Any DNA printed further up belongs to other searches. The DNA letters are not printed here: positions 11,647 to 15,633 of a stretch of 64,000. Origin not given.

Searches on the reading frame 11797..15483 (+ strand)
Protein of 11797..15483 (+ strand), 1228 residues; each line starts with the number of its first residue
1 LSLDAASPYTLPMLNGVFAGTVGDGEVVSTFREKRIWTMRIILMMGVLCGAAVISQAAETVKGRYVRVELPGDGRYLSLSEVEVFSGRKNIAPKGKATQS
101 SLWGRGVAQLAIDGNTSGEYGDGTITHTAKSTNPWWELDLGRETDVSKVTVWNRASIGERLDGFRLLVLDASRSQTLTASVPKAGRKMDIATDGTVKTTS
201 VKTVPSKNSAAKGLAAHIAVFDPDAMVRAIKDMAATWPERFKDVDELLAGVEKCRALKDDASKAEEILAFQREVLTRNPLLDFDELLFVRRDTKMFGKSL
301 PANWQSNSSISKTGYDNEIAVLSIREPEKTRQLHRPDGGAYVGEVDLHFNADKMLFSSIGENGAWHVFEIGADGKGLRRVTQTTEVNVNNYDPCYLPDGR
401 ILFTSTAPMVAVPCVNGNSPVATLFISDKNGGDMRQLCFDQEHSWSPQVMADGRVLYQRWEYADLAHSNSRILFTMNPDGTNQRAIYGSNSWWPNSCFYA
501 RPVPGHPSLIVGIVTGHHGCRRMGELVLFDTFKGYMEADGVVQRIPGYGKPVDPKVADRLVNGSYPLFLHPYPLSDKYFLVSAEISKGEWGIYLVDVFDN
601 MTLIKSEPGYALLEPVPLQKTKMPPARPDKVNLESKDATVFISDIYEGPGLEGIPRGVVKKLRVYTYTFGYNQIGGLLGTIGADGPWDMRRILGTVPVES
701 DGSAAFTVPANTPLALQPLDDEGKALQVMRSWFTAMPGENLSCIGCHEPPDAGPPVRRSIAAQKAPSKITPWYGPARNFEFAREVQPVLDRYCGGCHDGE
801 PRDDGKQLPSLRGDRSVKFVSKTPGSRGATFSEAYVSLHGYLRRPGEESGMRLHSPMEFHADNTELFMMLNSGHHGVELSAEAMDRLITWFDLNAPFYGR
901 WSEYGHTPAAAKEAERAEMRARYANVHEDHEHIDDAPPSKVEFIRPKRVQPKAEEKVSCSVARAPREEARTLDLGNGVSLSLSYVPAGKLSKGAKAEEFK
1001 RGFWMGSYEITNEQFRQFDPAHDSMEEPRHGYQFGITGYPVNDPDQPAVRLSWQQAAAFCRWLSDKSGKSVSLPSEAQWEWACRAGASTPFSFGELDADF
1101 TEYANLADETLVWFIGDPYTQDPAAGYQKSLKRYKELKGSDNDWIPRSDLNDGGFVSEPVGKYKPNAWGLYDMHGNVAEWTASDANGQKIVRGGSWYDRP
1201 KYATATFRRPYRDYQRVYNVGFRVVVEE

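Call 6: search_protein_families(library=pfam, proteins=[window:11797-15483:+], max_evalue=0.001)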
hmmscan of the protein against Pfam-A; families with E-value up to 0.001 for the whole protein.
window:11797-15483:+ (1228 aa): 4 families
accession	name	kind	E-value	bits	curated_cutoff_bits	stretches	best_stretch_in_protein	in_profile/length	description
PF18582.6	HZS_alpha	-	6.5e-32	110.4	26.6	1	657-748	1-98/98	Hydrazine synthase alpha subunit middle domain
PF03781.23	FGE-sulfatase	-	1.4e-29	104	23.3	1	993-1225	28-254/255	Sulfatase-modifying factor enzyme 1-like domain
PF22633.2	F5_F8_type_C_2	-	1.5e-12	48.4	27.8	1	111-197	2-85/91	NedA-like, galactose-binding domain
PF00754.31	F5_F8_type_C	-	1.3e-07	32.2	28.2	1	97-207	2-114/127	F5/8 type C domain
